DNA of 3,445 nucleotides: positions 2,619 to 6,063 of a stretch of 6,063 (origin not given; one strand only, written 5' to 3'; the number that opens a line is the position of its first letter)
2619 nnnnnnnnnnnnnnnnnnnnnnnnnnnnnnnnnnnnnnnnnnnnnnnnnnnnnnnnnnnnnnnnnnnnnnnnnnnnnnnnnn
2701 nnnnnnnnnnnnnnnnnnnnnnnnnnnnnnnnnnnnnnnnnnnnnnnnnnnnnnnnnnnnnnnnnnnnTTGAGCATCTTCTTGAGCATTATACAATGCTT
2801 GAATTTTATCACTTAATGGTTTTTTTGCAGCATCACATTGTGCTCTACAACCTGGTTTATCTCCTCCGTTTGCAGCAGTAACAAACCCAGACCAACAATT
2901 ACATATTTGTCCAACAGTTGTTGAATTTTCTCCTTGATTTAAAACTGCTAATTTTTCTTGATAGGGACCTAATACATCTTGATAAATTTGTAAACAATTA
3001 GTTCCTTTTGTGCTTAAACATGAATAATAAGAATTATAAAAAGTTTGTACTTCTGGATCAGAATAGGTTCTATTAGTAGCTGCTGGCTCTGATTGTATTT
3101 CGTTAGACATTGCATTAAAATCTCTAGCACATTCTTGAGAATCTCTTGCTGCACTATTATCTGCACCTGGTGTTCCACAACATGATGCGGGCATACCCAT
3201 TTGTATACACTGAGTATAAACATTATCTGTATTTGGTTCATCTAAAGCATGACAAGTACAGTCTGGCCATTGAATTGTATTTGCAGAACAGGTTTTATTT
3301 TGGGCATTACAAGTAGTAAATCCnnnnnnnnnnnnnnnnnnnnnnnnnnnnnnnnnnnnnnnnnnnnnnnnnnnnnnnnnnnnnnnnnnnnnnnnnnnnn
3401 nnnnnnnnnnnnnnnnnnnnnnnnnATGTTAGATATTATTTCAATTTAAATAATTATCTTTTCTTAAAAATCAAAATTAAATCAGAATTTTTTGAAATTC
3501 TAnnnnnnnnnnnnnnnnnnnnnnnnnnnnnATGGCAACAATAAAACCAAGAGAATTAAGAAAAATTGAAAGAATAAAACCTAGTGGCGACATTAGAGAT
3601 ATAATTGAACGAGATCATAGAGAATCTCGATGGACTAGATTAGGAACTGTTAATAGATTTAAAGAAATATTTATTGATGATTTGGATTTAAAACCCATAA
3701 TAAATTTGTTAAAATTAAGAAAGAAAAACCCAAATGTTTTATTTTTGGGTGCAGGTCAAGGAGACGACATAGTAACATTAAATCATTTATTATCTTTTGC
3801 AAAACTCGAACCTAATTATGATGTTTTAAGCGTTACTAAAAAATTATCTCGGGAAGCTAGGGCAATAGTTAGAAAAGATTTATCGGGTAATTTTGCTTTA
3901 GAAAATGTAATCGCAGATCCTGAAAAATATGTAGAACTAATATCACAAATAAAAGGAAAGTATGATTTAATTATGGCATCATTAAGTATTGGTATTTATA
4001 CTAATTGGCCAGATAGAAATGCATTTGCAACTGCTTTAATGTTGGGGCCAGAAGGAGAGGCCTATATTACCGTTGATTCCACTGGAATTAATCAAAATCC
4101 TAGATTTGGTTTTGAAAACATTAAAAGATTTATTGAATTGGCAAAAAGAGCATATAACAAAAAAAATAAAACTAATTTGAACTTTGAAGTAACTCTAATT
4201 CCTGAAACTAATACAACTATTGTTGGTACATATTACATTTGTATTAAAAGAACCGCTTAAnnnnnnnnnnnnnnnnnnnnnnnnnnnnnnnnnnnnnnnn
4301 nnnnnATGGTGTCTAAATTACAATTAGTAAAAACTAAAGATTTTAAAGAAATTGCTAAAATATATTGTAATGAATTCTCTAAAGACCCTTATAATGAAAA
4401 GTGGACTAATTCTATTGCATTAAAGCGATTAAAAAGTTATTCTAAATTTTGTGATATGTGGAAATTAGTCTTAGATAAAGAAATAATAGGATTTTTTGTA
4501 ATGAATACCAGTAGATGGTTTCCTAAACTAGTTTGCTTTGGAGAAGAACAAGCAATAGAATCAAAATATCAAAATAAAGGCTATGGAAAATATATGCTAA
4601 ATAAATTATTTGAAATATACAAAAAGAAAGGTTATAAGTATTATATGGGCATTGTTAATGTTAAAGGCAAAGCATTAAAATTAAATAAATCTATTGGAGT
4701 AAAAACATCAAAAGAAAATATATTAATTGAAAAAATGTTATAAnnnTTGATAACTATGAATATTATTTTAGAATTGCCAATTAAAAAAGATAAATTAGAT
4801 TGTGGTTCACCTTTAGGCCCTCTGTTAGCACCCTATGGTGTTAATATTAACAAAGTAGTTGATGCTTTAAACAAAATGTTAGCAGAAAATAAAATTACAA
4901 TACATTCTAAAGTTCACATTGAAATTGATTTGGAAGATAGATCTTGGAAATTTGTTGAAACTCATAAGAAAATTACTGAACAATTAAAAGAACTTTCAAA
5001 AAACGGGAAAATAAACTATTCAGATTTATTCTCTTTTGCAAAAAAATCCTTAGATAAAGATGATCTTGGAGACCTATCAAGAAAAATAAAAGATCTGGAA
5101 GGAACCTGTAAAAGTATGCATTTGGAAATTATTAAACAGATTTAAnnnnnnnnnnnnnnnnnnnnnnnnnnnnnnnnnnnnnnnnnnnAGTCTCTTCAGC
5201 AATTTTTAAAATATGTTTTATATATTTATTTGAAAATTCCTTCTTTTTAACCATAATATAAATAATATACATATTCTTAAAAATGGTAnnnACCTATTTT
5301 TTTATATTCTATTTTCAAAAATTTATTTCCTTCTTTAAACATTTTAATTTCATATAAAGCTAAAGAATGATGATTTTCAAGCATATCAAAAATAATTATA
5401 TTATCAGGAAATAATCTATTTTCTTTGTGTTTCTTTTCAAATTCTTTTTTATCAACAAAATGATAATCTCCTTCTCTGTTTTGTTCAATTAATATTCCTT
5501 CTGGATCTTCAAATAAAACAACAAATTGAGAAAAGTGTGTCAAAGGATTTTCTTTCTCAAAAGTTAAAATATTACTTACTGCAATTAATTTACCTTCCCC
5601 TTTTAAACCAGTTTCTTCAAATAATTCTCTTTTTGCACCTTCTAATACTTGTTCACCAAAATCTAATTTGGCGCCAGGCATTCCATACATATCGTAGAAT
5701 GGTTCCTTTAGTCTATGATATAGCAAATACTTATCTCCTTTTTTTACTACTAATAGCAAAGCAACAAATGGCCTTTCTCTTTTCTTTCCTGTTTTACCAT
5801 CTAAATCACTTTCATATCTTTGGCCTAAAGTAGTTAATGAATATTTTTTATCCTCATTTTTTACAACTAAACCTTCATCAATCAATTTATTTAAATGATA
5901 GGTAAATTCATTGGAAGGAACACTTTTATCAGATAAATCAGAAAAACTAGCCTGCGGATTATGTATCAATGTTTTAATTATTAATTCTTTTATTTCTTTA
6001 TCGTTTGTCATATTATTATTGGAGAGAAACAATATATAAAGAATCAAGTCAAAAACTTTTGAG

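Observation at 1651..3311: Tandem paralogs share an apparently uncharacterised disulfide-rich ectodomain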

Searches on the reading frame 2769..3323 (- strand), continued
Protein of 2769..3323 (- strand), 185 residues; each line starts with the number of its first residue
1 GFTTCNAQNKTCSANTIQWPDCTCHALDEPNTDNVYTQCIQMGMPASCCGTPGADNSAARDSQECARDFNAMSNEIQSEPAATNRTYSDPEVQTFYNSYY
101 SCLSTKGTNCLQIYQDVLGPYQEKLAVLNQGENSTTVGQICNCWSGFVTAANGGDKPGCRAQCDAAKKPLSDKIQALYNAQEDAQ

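Call 75: find_encoding_contigs(protein=P0003, flank=10000)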
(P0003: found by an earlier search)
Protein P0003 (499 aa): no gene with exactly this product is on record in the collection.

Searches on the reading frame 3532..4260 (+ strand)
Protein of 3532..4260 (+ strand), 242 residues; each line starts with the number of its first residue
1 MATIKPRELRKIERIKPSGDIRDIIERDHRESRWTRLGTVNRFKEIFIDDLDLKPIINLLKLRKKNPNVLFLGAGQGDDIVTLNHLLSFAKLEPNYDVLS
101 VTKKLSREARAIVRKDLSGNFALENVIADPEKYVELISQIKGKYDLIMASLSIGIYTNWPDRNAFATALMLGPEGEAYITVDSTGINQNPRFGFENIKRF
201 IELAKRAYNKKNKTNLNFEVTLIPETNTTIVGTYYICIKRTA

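Call 5: search_protein_families(library=pfam, max_evalue=1, proteins=[window:3532-4257:+])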
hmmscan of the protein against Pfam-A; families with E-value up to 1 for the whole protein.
window:3532-4257:+ (242 aa): 1 family
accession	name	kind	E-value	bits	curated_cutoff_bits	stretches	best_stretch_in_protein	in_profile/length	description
PF15739.10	TSNAXIP1_N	-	0.12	13.2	27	1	122-153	29-60/111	Translin-associated factor X-interacting N-terminus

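Call 7: search_protein_families(library=ncbifam, max_evalue=1, proteins=[window:3532-4257:+])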
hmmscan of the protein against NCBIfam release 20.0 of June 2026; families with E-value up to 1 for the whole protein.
window:3532-4257:+ (242 aa): 0 families

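Call 18: find_encoding_contigs(protein=window:3532-4260:+, flank=10000)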
Protein window:3532-4260:+ (242 aa): no gene with exactly this product is on record in the collection.

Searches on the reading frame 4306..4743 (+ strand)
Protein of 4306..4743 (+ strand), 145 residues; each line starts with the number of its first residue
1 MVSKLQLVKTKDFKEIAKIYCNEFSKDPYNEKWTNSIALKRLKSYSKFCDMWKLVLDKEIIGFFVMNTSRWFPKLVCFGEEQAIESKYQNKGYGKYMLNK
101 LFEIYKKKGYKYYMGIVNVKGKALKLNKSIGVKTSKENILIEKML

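Call 5: search_protein_families(library=pfam, max_evalue=1, proteins=[window:4306-4740:+])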
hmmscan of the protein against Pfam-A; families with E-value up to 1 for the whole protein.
window:4306-4740:+ (145 aa): 4 families
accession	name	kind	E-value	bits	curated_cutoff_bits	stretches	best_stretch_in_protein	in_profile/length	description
PF00583.31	Acetyltransf_1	-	7.9e-07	29.8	20.7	1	48-114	34-98/116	Acetyltransferase (GNAT) family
PF13508.13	Acetyltransf_7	-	0.00017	22.3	27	1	52-113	6-65/84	Acetyltransferase (GNAT) domain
PF13673.13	Acetyltransf_10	-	0.014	15.8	23.6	1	35-137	15-112/128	Acetyltransferase (GNAT) domain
PF13527.13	Acetyltransf_9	-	0.13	12.7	25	1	86-115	82-111/127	Acetyltransferase (GNAT) domain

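Call 7: search_protein_families(library=ncbifam, max_evalue=1, proteins=[window:4306-4740:+])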
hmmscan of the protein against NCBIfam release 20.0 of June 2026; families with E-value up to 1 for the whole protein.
window:4306-4740:+ (145 aa): 3 families
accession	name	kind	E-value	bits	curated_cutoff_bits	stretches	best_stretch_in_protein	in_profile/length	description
TIGR01575.1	rimI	equivalog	5.9e-05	23.2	86.4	1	21-134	5-114/132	ribosomal protein S18-alanine N-acetyltransferase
NF053587.1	SpmdActasePaiA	equivalog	0.00066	19.5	250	1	4-132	15-147/172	spermidine/spermine N(1)-acetyltransferase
NF007025.1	PRK09491.1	equivalog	0.0037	17.2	173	1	53-132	43-119/145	ribosomal protein S18-alanine N-acetyltransferase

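Call 19: find_encoding_contigs(protein=window:4306-4743:+, flank=10000)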
Protein window:4306-4743:+ (145 aa): 1 contig read that carries it; 1 place shown.
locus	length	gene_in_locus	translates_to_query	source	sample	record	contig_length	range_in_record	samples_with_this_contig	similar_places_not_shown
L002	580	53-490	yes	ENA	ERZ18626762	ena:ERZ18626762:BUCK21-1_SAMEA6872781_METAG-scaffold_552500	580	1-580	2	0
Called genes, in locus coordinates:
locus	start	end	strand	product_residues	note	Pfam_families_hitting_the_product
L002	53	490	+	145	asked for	PF00583:Acetyltransf_1 (weak)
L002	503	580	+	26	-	?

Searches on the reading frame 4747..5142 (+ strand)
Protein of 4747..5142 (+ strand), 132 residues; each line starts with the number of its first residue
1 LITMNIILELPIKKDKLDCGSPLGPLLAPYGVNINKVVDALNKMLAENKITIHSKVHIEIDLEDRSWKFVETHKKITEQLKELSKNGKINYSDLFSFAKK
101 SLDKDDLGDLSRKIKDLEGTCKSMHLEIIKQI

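Call 5: search_protein_families(library=pfam, max_evalue=1, proteins=[window:4747-5142:+])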
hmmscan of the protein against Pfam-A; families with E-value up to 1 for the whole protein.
window:4747-5142:+ (132 aa): 6 families
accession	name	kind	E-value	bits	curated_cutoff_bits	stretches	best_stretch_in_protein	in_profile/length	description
PF03946.19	Ribosomal_L11_N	-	4.6e-07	29.9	32.9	1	19-66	12-57/58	Ribosomal protein L11, N-terminal domain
PF00248.27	Aldo_ket_red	-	0.028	14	24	1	41-105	55-116/291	Aldo/keto reductase family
PF21128.4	MCM4_WHD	-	0.042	14.4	24.4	0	64-91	38-64/75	MCM4, winged helix domain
PF14772.11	NYD-SP28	-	0.077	13.5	22.1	1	63-123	8-68/102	Sperm tail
PF20301.3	pNTSase1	-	0.085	13.2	25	1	48-92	55-100/161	Predicted novel nucleotide synthetase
PF20295.4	MC8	-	0.18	12.4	25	1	89-104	3-18/48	ABC-three component (ABC-3C) system Middle Component 8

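Call 7: search_protein_families(library=ncbifam, max_evalue=1, proteins=[window:4747-5142:+])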
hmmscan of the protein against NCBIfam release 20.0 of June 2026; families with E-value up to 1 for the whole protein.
window:4747-5142:+ (132 aa): 4 families
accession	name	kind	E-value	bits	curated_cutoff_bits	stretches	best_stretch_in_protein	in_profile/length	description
NF002232.0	PRK01143.1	equivalog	2.5e-08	34.1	162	1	7-69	5-66/164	50S ribosomal protein L11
TIGR01632.1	L11_bact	equivalog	5e-08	33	141.85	1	6-129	5-139/140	50S ribosomal protein L11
NF000995.0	PRK00104.1-4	equivalog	0.014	14.8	315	1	30-101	147-212/251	segregation/condensation protein A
NF009165.0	PRK12512.1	equivalog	0.044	13.4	198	1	3-84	57-133/184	RNA polymerase sigma factor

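Call 69: find_encoding_contigs(protein=window:4756-5142:+, flank=10000)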
Protein seq(129 aa) (129 aa): 4 contigs read that carry it; 4 places shown.
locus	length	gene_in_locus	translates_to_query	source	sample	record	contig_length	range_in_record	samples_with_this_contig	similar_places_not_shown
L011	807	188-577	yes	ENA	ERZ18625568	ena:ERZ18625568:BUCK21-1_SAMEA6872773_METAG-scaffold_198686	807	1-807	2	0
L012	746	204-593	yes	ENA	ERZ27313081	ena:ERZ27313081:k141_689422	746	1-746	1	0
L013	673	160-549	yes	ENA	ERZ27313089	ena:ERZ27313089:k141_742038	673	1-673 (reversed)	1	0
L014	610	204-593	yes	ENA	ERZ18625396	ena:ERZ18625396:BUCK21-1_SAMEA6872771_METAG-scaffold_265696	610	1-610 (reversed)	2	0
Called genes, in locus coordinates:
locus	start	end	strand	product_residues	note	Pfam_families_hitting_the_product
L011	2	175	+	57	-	?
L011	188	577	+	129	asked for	PF03946:Ribosomal_L11_N (weak)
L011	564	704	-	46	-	-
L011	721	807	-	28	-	?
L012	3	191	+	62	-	?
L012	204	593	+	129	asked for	PF03946:Ribosomal_L11_N (weak)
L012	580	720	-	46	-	-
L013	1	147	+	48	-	?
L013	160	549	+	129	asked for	PF03946:Ribosomal_L11_N (weak)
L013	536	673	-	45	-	?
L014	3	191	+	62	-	?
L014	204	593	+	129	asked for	PF03946:Ribosomal_L11_N (weak)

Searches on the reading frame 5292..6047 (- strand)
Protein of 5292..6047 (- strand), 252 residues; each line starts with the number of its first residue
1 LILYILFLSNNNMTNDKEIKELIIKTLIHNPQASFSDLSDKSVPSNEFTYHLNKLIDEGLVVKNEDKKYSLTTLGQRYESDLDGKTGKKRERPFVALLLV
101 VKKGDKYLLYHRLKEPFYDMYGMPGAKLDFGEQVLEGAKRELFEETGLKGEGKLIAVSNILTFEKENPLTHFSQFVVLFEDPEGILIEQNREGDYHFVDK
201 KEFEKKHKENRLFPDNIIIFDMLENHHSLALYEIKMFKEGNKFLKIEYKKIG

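Call 5: search_protein_families(library=pfam, max_evalue=1, proteins=[window:5292-6047:-])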
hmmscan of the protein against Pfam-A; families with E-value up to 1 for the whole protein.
window:5292-6047:- (252 aa): 8 families
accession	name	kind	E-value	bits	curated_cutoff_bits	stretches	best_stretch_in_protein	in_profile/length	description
PF00293.34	NUDIX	-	6.7e-11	42.8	21.1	1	96-207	7-124/134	NUDIX domain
PF24038.1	DUF7347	-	1.2e-05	25.9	27.6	1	23-77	16-72/77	Domain of unknown function (DUF7347)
PF13412.12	HTH_24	-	0.0031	17.5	21.9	1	18-61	3-47/48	Winged helix-turn-helix DNA-binding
PF12840.13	HTH_20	-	0.0074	16.7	27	1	25-62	11-49/51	Helix-turn-helix domain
PF14947.12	HTH_45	-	0.0083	16.6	25.5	1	50-79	38-66/77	Winged helix-turn-helix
PF24266.1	HTH_HVO_0163_N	-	0.027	15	31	1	20-69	4-54/70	HVO_0163, N-terminal HTH domain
PF19265.4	DUF5908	-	0.07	14.4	27.7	1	18-37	4-23/55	Family of unknown function (DUF5908)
PF25213.1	HVO_A0261_N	-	0.17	12.2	35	1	52-78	45-70/86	HVO_A0261 N-terminal domain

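Call 7: search_protein_families(library=ncbifam, max_evalue=1, proteins=[window:5292-6047:-])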
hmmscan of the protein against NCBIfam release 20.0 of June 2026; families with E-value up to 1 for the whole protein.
window:5292-6047:- (252 aa): 15 families
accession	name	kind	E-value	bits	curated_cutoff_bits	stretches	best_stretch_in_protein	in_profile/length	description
TIGR00586.1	mutt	equivalog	0.00046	20.2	97.9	1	115-193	28-103/129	8-oxo-dGTP diphosphatase MutT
NF003791.0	PRK05379.2-3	equivalog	0.00066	19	409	1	95-150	203-258/340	bifunctional nicotinamide-nucleotide adenylyltransferase/Nudix hydroxylase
TIGR02705.1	nudix_YtkD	equivalog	0.00081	19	154.4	1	121-149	47-75/156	RNA deprotection pyrophosphohydrolase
NF006530.0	PRK08999.1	equivalog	0.00084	18.5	245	1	95-152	8-66/315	Nudix family hydrolase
NF001938.0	PRK00714.1-5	equivalog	0.0024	17.2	116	1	92-161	13-87/172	RNA pyrophosphohydrolase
NF053610.1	Sso10a_fam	subfamily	0.0049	16.9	60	1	47-78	33-63/64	Sso10a family chromatin protein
NF003788.0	PRK05379.1-5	equivalog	0.0062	15.9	354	1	94-149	213-268/351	bifunctional nicotinamide-nucleotide adenylyltransferase/Nudix hydroxylase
NF052459.1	OxoGTPPhMutT1Mycb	equivalog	0.0066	15.6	475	1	114-150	24-60/292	8-oxo-(d)GTP phosphatase MutT1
NF008736.0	PRK11762.1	equivalog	0.011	15.3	169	1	122-150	77-105/186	ADP compounds hydrolase NudE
NF003787.0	PRK05379.1-4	equivalog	0.012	14.6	449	1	94-150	208-264/346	bifunctional nicotinamide-nucleotide adenylyltransferase/Nudix hydroxylase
NF003785.0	PRK05379.1-1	equivalog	0.014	14.6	418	1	95-150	204-259/347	bifunctional nicotinamide-nucleotide adenylyltransferase/Nudix hydroxylase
NF003790.0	PRK05379.2-2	equivalog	0.024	13.7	403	1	94-156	217-279/354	bifunctional nicotinamide mononucleotide adenylyltransferase/ADP-ribose pyrophosphatase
NF008044.0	PRK10776.1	equivalog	0.036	13.9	148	1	119-151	31-63/130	8-oxo-dGTP diphosphatase MutT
NF003786.0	PRK05379.1-2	equivalog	0.037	13.2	397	1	99-149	224-273/354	bifunctional nicotinamide-nucleotide adenylyltransferase/Nudix hydroxylase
NF006961.0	PRK09438.1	equivalog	0.046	13.2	103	1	92-158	7-74/151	dihydroneopterin triphosphate diphosphatase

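Call 32: find_related_loci(query=window:5292-6014:-, collection=genome_contigs, flank=10000)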
Query window:5292-6014:- (241 aa) in genome_contigs; peptide patterns used: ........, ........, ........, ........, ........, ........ (x = any residue, [..] = any of these).
200 stretches matched a pattern, but none encodes a relative of the query by tblastn (E <= 1e-3).

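Call 68: find_encoding_contigs(protein=window:5292-6011:-, flank=10000)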
Protein seq(240 aa) (240 aa): no gene with exactly this product is on record in the collection.
